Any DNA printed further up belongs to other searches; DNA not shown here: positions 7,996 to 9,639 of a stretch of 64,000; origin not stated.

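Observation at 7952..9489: Translationally coupled radical-SAM/SPASM maturase (with RRE) + 16-Cys precursor peptide: a RiPP-like pair next to tRNA-Pro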

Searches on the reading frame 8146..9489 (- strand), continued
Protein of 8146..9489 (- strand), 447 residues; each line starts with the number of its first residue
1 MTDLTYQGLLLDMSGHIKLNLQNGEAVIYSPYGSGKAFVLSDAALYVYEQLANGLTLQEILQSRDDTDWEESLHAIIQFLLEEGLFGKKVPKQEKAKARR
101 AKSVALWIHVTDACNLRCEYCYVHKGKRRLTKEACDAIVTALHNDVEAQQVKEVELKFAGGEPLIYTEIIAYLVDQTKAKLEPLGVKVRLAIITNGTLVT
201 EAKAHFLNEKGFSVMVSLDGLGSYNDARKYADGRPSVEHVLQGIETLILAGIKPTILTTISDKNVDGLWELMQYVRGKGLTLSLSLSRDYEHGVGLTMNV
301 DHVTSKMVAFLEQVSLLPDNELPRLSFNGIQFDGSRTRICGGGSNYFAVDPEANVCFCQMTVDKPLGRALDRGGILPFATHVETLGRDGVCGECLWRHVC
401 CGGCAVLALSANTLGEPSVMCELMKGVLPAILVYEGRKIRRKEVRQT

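Call 19: find_encoding_contigs(protein=P0008, flank=5000, max_places=2)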
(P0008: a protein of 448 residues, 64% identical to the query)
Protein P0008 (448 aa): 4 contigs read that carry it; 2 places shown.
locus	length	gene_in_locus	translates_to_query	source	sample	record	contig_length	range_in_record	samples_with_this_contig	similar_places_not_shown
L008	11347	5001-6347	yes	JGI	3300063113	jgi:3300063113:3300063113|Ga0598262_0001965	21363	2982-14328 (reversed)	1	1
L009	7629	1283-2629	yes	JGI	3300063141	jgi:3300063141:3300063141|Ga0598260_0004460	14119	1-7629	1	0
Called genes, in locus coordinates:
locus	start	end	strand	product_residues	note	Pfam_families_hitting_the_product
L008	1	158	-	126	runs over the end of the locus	-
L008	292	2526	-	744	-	PF03030:H_PPase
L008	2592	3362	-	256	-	PF01048:PNP_UDP_1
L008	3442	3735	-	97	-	-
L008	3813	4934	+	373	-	PF20329:DUF6624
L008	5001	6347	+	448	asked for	PF04055:Radical_SAM, PF13353:Fer4_12 (weak)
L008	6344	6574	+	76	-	-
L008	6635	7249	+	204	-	-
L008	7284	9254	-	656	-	PF02518:HATPase_c, PF00204:DNA_gyraseB, PF01751:Toprim, PF00986:DNA_gyraseB_C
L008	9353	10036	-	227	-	PF13177:DNA_pol3_delta2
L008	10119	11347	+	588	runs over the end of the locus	PF05157:MshEN, PF00437:T2SSE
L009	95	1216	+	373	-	PF20329:DUF6624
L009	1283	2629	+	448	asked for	PF04055:Radical_SAM, PF13353:Fer4_12 (weak)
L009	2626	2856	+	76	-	-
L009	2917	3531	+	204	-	-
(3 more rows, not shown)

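Call 23: find_related_loci(query=A1, collection=genome_contigs, flank=6000)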
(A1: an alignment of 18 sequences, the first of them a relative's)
Query A1 (447 aa) in genome_contigs; peptide patterns used: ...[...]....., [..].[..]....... (x = any residue, [..] = any of these).
600 stretches matched a pattern (row limit reached: there are more); 522 encode a relative of the query (tblastn E <= 1e-3); the best 80 are kept; 80 distinct loci.
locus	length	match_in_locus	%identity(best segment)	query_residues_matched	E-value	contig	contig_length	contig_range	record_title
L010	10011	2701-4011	26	24-447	3e-54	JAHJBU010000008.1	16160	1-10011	MAG: Patescibacteria group bacterium isolate Modern_marine.mb.272 Modern_marine.mb.272_k141_197986, whole genome shotgun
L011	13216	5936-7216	27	27-439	6e-54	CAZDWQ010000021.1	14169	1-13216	MAG TPA_asm: uncultured Pseudomonadales bacterium isolate SRP192515_co1_182 genome assembly, contig: NODE_4154_length_14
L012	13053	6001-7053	29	107-441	3e-50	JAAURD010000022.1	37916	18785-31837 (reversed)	MAG: Chloroflexaceae bacterium isolate RM2_2_1 NODE_144_length_37916_cov_5.893144, whole genome shotgun sequence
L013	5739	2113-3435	27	8-441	2e-49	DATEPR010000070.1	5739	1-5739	MAG TPA_asm: Pseudonocardiaceae bacterium isolate SMAG_U9026 k141_1046934, whole genome shotgun sequence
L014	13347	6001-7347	27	9-444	2e-47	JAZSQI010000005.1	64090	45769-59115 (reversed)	MAG: Clostridia bacterium isolate T1900044543_TS20190009.MAGScoT_cleanbin_000019 SGB_93_k141_1663330, whole genome shotg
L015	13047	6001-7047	30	102-439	1e-47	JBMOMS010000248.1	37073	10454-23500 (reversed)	MAG: Chloroflexota bacterium isolate Betzabe_MAG056 MAG056_248, whole genome shotgun sequence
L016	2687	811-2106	27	17-439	8e-48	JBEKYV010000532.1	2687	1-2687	MAG: Solirubrobacteraceae bacterium isolate SPRUCE 683 SPRUCE_683_532, whole genome shotgun sequence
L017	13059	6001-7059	29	98-439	7e-47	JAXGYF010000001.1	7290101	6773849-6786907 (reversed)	MAG: Candidatus Vecturithrix sp. isolate AnMBR.bin507 bin507_1, whole genome shotgun sequence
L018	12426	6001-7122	29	77-432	1e-46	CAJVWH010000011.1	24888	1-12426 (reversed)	TPA_asm: uncultured bacterium isolate DRR093004_bin.40_MetaBAT_v2.12.1_MAG genome assembly, contig: NODE_1209_length_248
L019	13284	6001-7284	29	23-443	2e-46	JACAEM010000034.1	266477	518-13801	MAG: Chloroflexota bacterium isolate L.E.CH.17 k119_2001548, whole genome shotgun sequence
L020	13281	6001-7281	27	20-439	1e-47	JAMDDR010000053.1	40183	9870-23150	MAG: Chloroflexota bacterium isolate FK_Sedi_B_Bin.13 NODE_2714_length_40183_cov_3.18192, whole genome shotgun sequence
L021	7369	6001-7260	25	17-429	4e-45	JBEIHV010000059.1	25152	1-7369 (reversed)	MAG: Caldilineaceae bacterium isolate Sample-102-S76-bin-44 Sample_102_S76-bin_44-k141_3032086, whole genome shotgun seq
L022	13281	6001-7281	27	19-439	4e-44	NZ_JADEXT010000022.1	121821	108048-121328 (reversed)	Nostoc sp. LEGE 12447 NODE_41_length_1, whole genome shotgun sequence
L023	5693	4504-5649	27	29-407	2e-41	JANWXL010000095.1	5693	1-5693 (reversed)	MAG: Roseiflexus sp. isolate SKYG45 k141_551578, whole genome shotgun sequence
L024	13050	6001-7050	29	73-412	1e-40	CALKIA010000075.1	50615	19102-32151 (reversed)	MAG TPA_asm: uncultured Chloroflexi bacterium isolate SRR5576005_bin.115_CONCOCT_v1.1_MAG genome assembly, contig: ERZ79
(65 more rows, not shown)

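Call 31: search_protein_families(library=pfam, proteins=[L006:6566-7399:+, L001:3193-3825:+, L001:4050-4682:+, L004:6698-7315:+], max_evalue=1)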
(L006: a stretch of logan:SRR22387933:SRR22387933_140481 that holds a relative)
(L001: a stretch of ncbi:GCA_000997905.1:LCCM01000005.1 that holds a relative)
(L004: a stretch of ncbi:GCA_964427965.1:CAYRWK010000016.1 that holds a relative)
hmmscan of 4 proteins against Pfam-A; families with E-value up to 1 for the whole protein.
L006:6566-7399:+ (277 aa): 0 families

L001:3193-3825:+ (210 aa): 7 families
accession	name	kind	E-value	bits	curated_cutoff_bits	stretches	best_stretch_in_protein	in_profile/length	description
PF13485.12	Peptidase_MA_2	-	2.3e-09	37.8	32.4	2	95-131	70-109/201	Peptidase MA superfamily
PF04450.18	BSP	-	4.9e-05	23.7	23.8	1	34-197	54-198/207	Peptidase of plants and bacteria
PF01433.26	Peptidase_M1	-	0.0029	17.7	27.7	1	82-133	58-112/218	Peptidase family M1 domain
PF16717.10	RAC_head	-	0.0058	17.9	27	1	141-194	25-81/98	Ribosome-associated complex head domain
PF18894.6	PhageMetallopep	-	0.029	14.9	23.7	1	7-102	3-93/134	Putative phage metallopeptidase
PF14128.11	DUF4295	-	0.053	13.8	27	1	168-194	10-36/47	Domain of unknown function (DUF4295)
PF13419.12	HAD_2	-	0.094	13.3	23.8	1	75-148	21-95/178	Haloacid dehalogenase-like hydrolase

L001:4050-4682:+ (210 aa): 5 families
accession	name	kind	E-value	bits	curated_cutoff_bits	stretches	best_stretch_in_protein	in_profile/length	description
PF13485.12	Peptidase_MA_2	-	0.00066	20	32.4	1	97-134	67-106/201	Peptidase MA superfamily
PF13699.11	eCIS_core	-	0.0019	18.8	22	1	75-107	40-72/79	eCIS core domain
PF01433.26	Peptidase_M1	-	0.0036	17.4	27.7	1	80-127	50-99/218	Peptidase family M1 domain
PF10263.15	SprT-like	-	0.013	15.8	25.6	1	74-116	34-80/108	SprT-like family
PF18894.6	PhageMetallopep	-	0.14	12.7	23.7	1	78-121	59-101/134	Putative phage metallopeptidase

L004:6698-7315:+ (205 aa): 4 families
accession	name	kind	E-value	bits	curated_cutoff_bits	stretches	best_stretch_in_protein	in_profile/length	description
PF13485.12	Peptidase_MA_2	-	0.0018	18.5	32.4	1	146-187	142-184/201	Peptidase MA superfamily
PF04450.18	BSP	-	0.0019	18.5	23.8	1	64-155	74-165/207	Peptidase of plants and bacteria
PF01433.26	Peptidase_M1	-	0.0037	17.3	27.7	1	70-127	49-104/218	Peptidase family M1 domain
PF10263.15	SprT-like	-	0.18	12.1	25.6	1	80-110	49-79/108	SprT-like family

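Call 32: predict_structure(alignment_id=A1)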
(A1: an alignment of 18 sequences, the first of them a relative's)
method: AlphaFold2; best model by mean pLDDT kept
length: 447 residues; sequences in the alignment: 18
mean_pLDDT: 82.6   pTM: 0.83
mean pLDDT of the five models: 82.6, 82.2, 81.5, 81.5, 80.7
residues with pLDDT >= 90: 189; 70-90: 179; 50-70: 47; < 50: 32
segments of 3 or more residues with pLDDT < 50: 1-7, 90-99, 333-339, 383-386
pLDDT, mean of each block of 10 residues (from residue 1): 44 77 85 81 90 83 80 87 69 40 87 88 78 98 92 93 94 98 96 97 98 97 93 94 98 96 94 95 86 79 94 88 78 46 77 86 84 83 52 71 64 74 86 85 56
secondary structure, 60 per line:
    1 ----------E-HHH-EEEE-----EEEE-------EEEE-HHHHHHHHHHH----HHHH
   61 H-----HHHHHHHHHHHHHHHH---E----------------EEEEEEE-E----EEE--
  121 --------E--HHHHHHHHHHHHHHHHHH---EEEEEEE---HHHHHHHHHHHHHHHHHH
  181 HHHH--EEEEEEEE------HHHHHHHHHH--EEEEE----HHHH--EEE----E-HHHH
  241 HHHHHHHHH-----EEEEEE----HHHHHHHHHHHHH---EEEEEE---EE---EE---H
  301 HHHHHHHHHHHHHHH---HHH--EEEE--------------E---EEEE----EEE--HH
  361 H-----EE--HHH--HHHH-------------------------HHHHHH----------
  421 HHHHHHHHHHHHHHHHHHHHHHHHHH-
elements in order: E17-20 E26-29 E37-40 H42-52 H57-61 H67-82 E103-109 E116-118 H132-149 E153-159 H163-184 E187-194 H201-210 E213-217 H222-225 E228-230 H237-249 E255-260 H265-277 E281-286 H300-315 E324-327 E346-349 E354-356 H376-379 H405-410 H421-446

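Call 34: search_solved_structures(query=A1, max_evalue=0.001, show_alignments=2)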
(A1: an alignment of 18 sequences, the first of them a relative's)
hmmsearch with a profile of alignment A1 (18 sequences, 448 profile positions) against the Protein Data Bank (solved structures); distinct sequences matched with E-value up to 0.001: 20.
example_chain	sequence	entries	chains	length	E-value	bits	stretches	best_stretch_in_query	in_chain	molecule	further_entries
5wgg_A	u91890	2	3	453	4.5e-32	114.6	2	43-242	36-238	Radical SAM domain protein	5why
4k37_A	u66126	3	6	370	7.7e-26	94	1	113-430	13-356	Anaerobic sulfatase-maturating enzyme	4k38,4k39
4k36_A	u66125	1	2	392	1.1e-25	93.5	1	113-430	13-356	Anaerobic sulfatase-maturating enzyme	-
9gm3_A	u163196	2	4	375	2.3e-22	82.6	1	103-261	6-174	ChlB radical SAM domain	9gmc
8vpo_A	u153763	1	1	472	5e-21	78.2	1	45-436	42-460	Radical SAM core domain-containing protein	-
6efn_A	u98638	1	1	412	3.3e-10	42.5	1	105-393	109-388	Sporulation killing factor maturation protein SkfB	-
2fb2_A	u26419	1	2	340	1.4e-07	33.8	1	109-319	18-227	Molybdenum cofactor biosynthesis protein A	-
9dfu_A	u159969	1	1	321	1.7e-07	33.5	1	105-218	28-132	Radical SAM core domain-containing protein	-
7n7i_A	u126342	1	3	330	2.3e-07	33.2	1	104-241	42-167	Viperin-like enzyme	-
1tv7_A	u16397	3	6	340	2.6e-07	33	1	109-318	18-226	Molybdenum cofactor biosynthesis protein A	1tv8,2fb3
6b4c_A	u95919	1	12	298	3.1e-07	32.7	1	106-241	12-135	Viperin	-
7vob_C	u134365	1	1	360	3.1e-07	32.7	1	102-278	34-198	Cytosylglucuronate decarboxylase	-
7voc_C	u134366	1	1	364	3.2e-07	32.7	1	102-278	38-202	Cytosylglucuronate decarboxylase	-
9dgw_A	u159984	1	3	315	3.3e-07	32.6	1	105-241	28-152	Radical SAM core domain-containing protein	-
9dfw_A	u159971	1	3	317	3.4e-07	32.6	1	105-241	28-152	Radical SAM core domain-containing protein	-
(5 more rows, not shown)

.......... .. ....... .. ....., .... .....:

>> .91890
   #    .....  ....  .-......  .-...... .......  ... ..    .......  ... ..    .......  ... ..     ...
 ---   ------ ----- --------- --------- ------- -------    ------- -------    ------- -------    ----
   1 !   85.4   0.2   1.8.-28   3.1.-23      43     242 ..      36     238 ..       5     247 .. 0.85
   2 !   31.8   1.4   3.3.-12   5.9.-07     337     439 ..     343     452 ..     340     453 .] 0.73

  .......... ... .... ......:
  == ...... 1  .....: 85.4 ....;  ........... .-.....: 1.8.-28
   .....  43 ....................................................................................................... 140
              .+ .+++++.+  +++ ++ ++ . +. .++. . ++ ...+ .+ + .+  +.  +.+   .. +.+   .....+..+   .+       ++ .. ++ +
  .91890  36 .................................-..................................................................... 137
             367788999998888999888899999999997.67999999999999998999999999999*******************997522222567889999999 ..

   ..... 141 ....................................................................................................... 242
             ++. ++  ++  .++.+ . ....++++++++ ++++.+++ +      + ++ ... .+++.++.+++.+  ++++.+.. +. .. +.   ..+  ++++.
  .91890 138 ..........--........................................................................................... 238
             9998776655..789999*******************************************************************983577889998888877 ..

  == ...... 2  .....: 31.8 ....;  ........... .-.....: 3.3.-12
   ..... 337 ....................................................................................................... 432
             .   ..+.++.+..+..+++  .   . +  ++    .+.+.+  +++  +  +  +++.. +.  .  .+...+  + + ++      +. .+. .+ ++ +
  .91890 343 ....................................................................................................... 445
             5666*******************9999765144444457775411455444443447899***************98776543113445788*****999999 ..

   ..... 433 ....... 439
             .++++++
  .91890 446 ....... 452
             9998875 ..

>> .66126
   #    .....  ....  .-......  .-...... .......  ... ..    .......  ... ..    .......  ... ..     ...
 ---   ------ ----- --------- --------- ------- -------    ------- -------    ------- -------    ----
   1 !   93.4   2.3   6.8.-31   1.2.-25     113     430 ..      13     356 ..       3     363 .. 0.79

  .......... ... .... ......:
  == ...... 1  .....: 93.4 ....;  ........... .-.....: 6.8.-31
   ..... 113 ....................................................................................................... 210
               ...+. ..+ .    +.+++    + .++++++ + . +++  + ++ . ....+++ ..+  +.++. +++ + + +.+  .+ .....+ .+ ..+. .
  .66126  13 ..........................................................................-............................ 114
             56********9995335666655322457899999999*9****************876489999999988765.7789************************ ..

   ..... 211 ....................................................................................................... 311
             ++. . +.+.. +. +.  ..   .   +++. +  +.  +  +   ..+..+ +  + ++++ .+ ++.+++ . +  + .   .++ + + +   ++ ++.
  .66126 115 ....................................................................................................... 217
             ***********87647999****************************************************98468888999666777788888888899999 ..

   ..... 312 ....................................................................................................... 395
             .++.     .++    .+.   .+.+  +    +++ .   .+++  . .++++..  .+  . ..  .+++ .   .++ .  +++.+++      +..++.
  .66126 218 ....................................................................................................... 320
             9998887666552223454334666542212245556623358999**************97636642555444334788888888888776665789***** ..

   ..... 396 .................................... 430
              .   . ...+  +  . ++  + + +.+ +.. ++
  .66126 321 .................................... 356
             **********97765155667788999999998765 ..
